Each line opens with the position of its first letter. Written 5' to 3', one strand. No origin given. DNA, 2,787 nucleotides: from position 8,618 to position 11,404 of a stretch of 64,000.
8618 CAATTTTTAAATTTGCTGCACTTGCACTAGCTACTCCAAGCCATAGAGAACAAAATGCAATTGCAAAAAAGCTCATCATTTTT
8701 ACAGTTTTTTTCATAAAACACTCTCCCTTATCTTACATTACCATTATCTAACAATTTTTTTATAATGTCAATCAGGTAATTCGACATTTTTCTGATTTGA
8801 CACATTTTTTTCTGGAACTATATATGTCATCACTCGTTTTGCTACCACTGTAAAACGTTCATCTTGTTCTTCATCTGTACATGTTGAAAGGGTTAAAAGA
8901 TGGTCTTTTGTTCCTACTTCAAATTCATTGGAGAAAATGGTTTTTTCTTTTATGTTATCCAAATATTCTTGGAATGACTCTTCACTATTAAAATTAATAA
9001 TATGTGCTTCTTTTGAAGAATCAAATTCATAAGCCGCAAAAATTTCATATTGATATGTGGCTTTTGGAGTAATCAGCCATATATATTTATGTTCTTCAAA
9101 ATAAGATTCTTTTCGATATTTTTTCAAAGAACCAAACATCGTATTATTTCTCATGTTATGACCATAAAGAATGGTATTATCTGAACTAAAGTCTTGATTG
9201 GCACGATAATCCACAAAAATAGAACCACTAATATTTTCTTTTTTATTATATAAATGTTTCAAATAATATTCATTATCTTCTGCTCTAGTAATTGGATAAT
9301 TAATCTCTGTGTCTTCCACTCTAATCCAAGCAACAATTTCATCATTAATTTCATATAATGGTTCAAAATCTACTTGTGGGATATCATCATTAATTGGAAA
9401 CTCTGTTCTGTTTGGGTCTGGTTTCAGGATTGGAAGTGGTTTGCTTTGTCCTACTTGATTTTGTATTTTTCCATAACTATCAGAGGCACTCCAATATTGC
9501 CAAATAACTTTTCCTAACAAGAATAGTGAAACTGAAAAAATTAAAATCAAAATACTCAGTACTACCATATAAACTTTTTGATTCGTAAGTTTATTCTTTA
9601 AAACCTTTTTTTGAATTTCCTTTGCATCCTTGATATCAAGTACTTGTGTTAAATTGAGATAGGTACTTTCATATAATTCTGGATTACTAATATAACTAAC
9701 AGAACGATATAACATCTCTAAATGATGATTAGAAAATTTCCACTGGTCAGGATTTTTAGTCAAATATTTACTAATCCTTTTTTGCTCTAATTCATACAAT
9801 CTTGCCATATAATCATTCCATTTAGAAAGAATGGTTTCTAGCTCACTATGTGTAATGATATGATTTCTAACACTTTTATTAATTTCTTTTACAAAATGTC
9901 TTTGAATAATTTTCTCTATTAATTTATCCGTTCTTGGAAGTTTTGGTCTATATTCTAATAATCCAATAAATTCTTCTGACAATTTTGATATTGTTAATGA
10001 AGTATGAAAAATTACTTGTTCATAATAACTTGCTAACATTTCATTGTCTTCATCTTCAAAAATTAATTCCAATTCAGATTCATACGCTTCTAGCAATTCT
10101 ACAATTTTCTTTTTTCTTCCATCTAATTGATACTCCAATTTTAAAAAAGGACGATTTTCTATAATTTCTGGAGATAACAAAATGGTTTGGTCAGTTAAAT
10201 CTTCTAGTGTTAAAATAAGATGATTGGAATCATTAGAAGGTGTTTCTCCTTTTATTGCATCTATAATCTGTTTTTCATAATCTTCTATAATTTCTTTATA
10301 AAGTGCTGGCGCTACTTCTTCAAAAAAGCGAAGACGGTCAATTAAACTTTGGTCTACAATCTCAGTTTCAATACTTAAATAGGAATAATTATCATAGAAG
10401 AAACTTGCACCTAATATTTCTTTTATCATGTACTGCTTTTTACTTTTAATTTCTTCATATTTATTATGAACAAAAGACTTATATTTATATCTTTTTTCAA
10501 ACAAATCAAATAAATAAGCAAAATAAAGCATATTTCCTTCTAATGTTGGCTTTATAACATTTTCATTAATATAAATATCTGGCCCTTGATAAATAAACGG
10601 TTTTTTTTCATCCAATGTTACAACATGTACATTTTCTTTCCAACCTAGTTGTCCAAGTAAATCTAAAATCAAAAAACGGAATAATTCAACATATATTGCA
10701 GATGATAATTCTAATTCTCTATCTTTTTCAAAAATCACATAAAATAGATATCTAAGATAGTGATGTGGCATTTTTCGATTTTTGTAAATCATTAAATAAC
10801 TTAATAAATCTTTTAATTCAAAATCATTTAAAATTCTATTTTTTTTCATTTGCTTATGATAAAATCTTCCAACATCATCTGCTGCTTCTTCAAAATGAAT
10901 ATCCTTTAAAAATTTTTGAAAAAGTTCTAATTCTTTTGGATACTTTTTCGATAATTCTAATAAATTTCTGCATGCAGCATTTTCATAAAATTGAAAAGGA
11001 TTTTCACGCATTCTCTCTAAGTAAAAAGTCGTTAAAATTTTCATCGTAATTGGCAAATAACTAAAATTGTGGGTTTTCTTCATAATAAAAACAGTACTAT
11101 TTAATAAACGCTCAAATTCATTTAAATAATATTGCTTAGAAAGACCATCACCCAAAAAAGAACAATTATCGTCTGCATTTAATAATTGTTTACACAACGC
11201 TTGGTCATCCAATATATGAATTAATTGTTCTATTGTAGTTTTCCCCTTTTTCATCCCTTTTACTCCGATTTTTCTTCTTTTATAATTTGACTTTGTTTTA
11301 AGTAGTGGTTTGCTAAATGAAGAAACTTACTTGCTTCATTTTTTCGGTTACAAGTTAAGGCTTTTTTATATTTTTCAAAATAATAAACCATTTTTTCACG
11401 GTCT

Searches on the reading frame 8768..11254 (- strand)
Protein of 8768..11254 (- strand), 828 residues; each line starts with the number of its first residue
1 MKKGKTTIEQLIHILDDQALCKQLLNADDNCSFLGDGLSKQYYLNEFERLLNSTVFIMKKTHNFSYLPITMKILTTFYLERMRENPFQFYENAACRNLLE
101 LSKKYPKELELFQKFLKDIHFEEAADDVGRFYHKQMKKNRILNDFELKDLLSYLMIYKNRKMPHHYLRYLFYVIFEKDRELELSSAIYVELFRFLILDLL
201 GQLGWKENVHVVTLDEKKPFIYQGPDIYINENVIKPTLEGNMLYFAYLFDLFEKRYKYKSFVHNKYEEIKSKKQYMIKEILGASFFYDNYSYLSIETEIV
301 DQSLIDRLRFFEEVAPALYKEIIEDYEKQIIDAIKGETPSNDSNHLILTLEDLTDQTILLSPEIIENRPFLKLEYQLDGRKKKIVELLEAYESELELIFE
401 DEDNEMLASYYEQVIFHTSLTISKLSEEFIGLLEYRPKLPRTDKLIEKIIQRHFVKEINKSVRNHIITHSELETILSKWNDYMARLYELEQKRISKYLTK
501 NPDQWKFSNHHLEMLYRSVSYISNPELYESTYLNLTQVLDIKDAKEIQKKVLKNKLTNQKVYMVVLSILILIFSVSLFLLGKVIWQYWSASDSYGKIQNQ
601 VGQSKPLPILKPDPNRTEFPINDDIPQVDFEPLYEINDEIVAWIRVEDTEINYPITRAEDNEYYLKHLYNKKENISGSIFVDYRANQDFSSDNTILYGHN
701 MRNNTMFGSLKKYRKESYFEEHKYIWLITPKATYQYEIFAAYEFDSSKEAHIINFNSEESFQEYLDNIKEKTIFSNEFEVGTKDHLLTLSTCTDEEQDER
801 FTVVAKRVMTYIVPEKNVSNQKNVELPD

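Call 4: search_protein_families(library=pfam, proteins=[window:8768-11254:-], max_evalue=0.1)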
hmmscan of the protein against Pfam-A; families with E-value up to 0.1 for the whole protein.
window:8768-11254:- (828 aa): 3 families
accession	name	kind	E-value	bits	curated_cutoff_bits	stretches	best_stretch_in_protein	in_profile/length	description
PF04203.18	Sortase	-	9.1e-15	54.9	26.6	1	644-808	1-125/125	Sortase domain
PF18122.6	APC1_C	-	0.049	14.1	22.9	0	449-514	98-153/164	Anaphase-promoting complex sub unit 1 C-terminal domain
PF03356.20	Pox_LP_H2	-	0.086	13.2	27.6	1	553-609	21-77/188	Viral late protein H2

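Call 6: search_protein_families(library=ncbifam, proteins=[window:8768-11254:-], max_evalue=0.01)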
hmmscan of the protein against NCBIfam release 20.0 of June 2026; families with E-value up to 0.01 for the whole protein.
window:8768-11254:- (828 aa): 2 families
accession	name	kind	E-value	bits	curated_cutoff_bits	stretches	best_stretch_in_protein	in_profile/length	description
TIGR03064.1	sortase_srtB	equivalog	2.9e-63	213.3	153.75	1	564-803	7-235/235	class B sortase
NF040525.1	SrtB_LPKTxSAVK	exception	5.2e-26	91.2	200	1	629-801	54-232/261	class B sortase, LPKTxAVK-specific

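Call 10: find_homologous_proteins(query=window:8768-11254:-)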
Query window:8768-11254:- (828 aa): 13 proteins with E <= 0.001 among 8000 candidates.
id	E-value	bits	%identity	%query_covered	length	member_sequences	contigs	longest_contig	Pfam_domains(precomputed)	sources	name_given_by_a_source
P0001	0.0e+0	1658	89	99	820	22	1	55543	PF04203.19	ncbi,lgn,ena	-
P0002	0.0e+0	1606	87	99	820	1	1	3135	PF04203.19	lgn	-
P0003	0.0e+0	1597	85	99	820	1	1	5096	PF04203.19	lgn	-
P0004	0.0e+0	1425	77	99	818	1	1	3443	PF04203.19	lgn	-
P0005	0.0e+0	1224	66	99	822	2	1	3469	PF04203.19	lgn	-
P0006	0.0e+0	1196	65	99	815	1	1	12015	PF04203.19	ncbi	-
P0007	0.0e+0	1181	63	99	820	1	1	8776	PF04203.19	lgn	-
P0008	0.0e+0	1128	62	99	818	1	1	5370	PF04203.19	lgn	-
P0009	0.0e+0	1064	60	100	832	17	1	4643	PF04203.19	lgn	-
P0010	0.0e+0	1033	57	99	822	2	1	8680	PF04203.19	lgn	-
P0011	2.6e-259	881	53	99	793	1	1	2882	PF04203.19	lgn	-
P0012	5.1e-257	874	53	99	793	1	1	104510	PF04203.19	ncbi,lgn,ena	-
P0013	4.7e-22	97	34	20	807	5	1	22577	PF18146.7,PF00994.30,PF02464.24,PF04203.19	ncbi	-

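Call 11: find_encoding_contigs(protein=P0012, flank=10000, max_places=3)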
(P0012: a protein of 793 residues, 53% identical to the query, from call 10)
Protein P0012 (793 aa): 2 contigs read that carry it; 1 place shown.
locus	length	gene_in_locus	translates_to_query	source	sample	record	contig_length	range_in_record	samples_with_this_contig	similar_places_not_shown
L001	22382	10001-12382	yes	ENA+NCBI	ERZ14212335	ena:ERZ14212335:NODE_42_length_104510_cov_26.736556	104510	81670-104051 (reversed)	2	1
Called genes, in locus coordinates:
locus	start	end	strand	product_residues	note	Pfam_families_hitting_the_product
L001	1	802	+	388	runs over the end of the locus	PF12323:HTH_OrfB_IS605, PF01385:OrfB_IS605, PF07282:Cas12f1-like_TNB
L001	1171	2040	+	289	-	PF04383:KilA-N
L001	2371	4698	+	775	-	PF00122:E1-E2_ATPase, PF00702:Hydrolase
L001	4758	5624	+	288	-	-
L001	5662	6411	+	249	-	PF02535:Zip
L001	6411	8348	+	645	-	PF00773:RNB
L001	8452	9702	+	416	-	PF13173:AAA_14, PF13635:DUF4143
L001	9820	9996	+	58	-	-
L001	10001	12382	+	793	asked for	PF04203:Sortase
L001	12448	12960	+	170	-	-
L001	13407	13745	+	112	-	PF07811:TadE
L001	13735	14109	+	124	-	-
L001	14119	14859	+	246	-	PF06564:CBP_BcsQ (faint), PF07015:VirC1 (weak), PF09140:MipZ, PF10609:ParA, PF13614:AAA_31, PF01656:CbiA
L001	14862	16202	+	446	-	PF00437:T2SSE, PF27713:UCP018868 (weak)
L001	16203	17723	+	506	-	PF16403:Bact_surface_Ig-like (weak), PF00482:T2SSF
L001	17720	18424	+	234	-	PF00482:T2SSF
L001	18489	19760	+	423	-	PF01225:Mur_ligase, PF08245:Mur_ligase_M, PF02875:Mur_ligase_C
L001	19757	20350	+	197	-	-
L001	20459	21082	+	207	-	-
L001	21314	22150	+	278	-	PF18936:DUF5684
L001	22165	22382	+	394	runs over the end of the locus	PF07690:MFS_1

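Call 12: find_encoding_contigs(protein=P0006, flank=10000, max_places=3)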
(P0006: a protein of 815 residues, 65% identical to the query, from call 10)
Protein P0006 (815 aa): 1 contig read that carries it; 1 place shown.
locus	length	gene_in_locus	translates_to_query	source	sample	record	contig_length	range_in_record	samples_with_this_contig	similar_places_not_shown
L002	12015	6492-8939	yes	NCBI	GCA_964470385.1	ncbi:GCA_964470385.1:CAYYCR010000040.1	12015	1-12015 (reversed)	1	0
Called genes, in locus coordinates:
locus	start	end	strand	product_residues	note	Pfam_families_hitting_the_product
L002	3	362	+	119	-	?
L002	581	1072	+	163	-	-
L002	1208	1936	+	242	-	-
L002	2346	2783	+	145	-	PF08837:DUF1810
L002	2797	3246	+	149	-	-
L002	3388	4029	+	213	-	PF06541:ABC_trans_CmpB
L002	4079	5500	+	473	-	PF07963:N_methyl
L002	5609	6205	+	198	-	PF01613:Flavin_Reduct, PF00301:Rubredoxin (faint), PF21349:RUBY_RBDX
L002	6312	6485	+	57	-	-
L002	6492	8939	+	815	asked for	PF04203:Sortase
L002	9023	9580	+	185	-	-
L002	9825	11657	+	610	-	PF03235:GmrSD_N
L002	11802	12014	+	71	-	?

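Call 29: find_encoding_contigs(protein=P0001, flank=10000, max_places=2)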
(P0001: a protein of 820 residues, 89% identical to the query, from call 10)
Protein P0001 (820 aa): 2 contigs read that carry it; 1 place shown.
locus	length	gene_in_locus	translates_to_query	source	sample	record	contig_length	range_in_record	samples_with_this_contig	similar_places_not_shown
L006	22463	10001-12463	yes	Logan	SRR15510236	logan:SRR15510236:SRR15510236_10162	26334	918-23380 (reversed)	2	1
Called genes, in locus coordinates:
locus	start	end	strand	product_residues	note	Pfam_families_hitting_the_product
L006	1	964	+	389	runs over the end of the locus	PF06898:YqfD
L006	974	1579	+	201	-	PF04892:VanZ-LLP1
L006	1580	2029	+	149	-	PF02130:YbeY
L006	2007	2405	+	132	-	PF01219:DAGK_prokar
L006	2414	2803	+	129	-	PF00383:dCMP_cyt_deam_1, PF08211:dCMP_cyt_deam_2 (weak)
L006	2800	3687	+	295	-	PF00350:Dynamin_N (faint), PF01926:MMR_HSR1, PF02421:FeoB_N, PF02492:cobW (faint), PF04548:AIG1 (weak), PF10662:PduV-EutP (weak), PF00009:GTP_EFTU, PF07650:KH_2, +1 more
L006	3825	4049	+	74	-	PF07866:DUF1653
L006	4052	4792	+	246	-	PF11967:RecO_N, PF02565:RecO_C, PF14471:DUF4428 (faint)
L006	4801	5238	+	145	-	PF02681:DUF212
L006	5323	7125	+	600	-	-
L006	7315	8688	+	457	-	PF28494:GlyRS_ins_1 (weak), PF00587:tRNA-synt_2b, PF03129:HGTP_anticodon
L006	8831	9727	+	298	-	PF12784:PDDEXK_2, PF27070:HTH_Rpn_C (weak)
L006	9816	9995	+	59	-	-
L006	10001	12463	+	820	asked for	PF04203:Sortase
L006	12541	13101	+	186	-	-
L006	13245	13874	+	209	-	-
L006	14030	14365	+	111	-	PF07811:TadE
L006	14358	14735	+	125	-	PF13400:Tad (weak)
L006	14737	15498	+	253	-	PF06564:CBP_BcsQ (faint), PF10609:ParA, PF13614:AAA_31, PF01656:CbiA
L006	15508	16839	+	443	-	PF00437:T2SSE, PF27713:UCP018868 (weak), PF00005:ABC_tran (weak)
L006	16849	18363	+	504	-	PF16403:Bact_surface_Ig-like (weak), PF00482:T2SSF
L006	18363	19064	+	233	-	PF00482:T2SSF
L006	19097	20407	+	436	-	PF01225:Mur_ligase, PF08245:Mur_ligase_M, PF02875:Mur_ligase_C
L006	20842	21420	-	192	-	PF01205:Impact_N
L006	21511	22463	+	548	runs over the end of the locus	PF04055:Radical_SAM, PF13186:SPASM, PF03819:MazG (faint)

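Call 43: list_cluster_members(proteins=[P0001, P0006, P0012, P0015, P0019, P0044, P0035, P0045])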
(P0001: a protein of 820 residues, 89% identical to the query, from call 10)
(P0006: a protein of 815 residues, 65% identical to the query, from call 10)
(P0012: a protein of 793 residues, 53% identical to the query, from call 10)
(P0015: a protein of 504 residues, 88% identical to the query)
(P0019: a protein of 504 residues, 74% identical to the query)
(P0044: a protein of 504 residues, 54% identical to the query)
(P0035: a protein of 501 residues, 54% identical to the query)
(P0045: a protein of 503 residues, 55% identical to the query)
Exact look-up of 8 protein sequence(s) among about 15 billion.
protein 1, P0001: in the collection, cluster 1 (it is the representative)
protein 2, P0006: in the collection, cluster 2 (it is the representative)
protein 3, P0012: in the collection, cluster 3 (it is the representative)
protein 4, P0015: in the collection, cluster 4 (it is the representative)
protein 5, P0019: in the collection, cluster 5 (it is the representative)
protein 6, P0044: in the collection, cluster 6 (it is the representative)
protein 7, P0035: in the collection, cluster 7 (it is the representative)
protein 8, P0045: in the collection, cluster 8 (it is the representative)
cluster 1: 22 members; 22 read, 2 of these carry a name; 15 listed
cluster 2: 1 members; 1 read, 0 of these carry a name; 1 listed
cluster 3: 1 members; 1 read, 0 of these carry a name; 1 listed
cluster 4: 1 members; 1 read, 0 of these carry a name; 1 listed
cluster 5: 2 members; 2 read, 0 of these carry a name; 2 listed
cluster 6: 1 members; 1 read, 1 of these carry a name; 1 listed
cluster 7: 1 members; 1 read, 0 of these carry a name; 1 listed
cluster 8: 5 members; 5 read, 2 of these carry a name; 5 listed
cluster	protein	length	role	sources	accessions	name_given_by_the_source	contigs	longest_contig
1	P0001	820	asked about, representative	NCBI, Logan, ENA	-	-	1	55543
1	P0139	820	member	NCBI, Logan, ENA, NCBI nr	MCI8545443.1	MAG: class B sortase [Bacilli bacterium] | class B sortase [Bacilli bacterium]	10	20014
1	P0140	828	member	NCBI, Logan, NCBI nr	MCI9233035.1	MAG: class B sortase [Bacilli bacterium] | class B sortase [Bacilli bacterium]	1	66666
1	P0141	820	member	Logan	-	-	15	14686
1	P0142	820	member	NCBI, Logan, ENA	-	-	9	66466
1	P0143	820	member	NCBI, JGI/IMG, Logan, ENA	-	-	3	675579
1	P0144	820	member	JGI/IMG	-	-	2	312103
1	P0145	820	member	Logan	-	-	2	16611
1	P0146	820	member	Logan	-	-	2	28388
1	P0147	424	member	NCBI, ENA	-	-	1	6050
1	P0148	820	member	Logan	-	-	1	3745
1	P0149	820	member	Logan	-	-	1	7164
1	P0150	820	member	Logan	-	-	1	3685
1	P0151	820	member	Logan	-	-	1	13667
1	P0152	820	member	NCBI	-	-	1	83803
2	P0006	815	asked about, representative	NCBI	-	-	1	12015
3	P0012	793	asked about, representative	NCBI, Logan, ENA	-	-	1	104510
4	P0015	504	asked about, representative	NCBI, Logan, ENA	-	-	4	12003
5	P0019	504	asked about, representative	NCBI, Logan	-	-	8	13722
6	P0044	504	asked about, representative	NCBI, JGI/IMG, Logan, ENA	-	tight adherence protein B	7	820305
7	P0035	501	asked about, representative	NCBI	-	-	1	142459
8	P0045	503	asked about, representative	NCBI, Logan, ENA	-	-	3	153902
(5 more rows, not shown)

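Call 47: find_related_loci(query=A2, collection=genome_contigs, flank=10000)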
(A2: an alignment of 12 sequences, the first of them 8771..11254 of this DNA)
Query A2 (828 aa) in genome_contigs; peptide patterns used: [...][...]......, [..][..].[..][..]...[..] (x = any residue, [..] = any of these).
599 stretches matched a pattern (row limit reached: there are more); 565 encode a relative of the query (tblastn E <= 1e-3); the best 80 are kept; 80 distinct loci.
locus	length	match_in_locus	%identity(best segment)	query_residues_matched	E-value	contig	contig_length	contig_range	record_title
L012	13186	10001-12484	88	1-828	0e+0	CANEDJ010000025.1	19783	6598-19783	MAG TPA_asm: uncultured Tenericutes bacterium isolate SRR19981122_bin.17_metawrap_v1.3_MAG genome assembly, contig: NODE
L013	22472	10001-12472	88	5-828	0e+0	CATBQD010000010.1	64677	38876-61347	MAG: uncultured Bacilli bacterium isolate extra-SRR5927706.69_1677798363 genome assembly, contig: NODE_235_length_64677_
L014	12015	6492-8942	65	1-820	0e+0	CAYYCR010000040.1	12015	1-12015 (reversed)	MAG TPA_asm: uncultured Muribaculaceae bacterium isolate SRP287540_co2_371 genome assembly, contig: NODE_5954_length_120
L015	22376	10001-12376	52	4-823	0e+0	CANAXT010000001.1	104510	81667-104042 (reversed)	MAG TPA_asm: uncultured Tenericutes bacterium isolate SRR16350204_bin.22_metawrap_v1.3_MAG genome assembly, contig: NODE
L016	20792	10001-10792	34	560-808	3e-49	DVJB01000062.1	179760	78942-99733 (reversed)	MAG TPA_asm: Candidatus Onthomonas avicola isolate ChiGjej6B6-14002 ChiGjej6B6M5__C358754_L179760_SRR6323492, whole geno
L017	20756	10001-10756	36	553-807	7e-49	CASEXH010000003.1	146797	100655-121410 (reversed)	uncultured Firmicutes bacterium isolate A106_L4_349349_idba_bin.108 genome assembly, contig: A106_L4_349349_idba_bin.108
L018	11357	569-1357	36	548-811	3e-48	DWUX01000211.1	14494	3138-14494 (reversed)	MAG TPA_asm: Candidatus Blautia stercoripullorum isolate ChiW19-6364 ChiW19__C101892_L14494_SAMN06858702, whole genome s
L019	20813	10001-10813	32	545-812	8e-48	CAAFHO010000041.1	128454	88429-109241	MAG TPA_asm: uncultured Robinsoniella sp., isolate HGM12464, WGS project CAAFHO010000000 data, contig: SRS148721_19_k99_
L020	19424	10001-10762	36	565-811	5e-48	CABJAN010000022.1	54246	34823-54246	Firmicutes bacterium isolate MGYG-HGUT-00119 genome assembly, contig: .20298_3_35.22, whole genome shotgun sequence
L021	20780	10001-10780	33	548-811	1e-47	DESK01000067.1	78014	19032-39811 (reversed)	MAG TPA_asm: Lachnospiraceae bacterium UBA3316 UBA3316_contig_1783, whole genome shotgun sequence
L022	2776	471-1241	35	568-811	4e-48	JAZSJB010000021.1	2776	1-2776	MAG: Lawsonibacter sp. isolate T1900044567_TS20190033.MAGScoT_cleanbin_000026 SGB_413_k141_441502, whole genome shotgun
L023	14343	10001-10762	36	565-811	5e-47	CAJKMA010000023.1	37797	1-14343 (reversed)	MAG TPA_asm: uncultured Firmicutes bacterium isolate ERR414356-bin.36 genome assembly, contig: NODE_894_length_37797_cov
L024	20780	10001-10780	34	553-803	2e-46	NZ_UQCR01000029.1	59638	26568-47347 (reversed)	Uncultured Robinsoniella sp. isolate UMGS151, whole genome shotgun sequence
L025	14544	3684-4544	34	545-815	2e-46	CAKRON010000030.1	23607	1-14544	MAG: uncultured Marvinbryantia sp. isolate REFINED_METABAT215_TOP10_CONTIGS_1500_ASSEMBLY_K77_MERGED__Hadza_MoBio_hadza-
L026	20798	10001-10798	34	542-803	6e-46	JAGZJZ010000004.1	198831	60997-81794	MAG: Clostridiales bacterium isolate L3_133_000G1_dasL3_133_000G1_concoct_15 L3_133_000G1_scaffold_26, whole genome shot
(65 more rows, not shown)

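Call 65: search_protein_families(library=pfam, proteins=[L013:13148-14380:+, L013:14435-15052:+, L013:15065-15652:+, L006:13245-13874:+], max_evalue=0.01)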
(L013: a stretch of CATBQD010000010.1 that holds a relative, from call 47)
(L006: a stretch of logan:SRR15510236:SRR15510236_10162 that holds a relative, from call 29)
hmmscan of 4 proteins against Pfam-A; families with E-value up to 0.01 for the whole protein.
L013:13148-14380:+ (410 aa): 7 families
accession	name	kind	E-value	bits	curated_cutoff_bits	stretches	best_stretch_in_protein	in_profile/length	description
PF01381.28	HTH_3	-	8.7e-16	58.2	23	1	41-95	1-55/55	Helix-turn-helix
PF12844.13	HTH_19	-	2e-11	44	30.2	1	38-99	1-62/64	Helix-turn-helix domain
PF13560.12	HTH_31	-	1.8e-09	38.2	27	1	37-94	2-60/64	Helix-turn-helix domain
PF13443.12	HTH_26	-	1.2e-06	29.1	22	1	44-97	5-59/63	Cro/C1-type HTH DNA-binding domain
PF15731.11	MqsA_antitoxin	-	2.5e-06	28.1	30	1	30-90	63-122/131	Antitoxin component of bacterial toxin-antitoxin system, MqsA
PF22495.2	HTH_92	-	7.6e-06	25.6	27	1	43-76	2-35/45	RsaL-like HTH domain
PF13744.12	HTH_37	-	0.00058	20.1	27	1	35-73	17-55/80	Helix-turn-helix domain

L013:14435-15052:+ (205 aa): 0 families

L013:15065-15652:+ (195 aa): 0 families

L006:13245-13874:+ (209 aa): 0 families
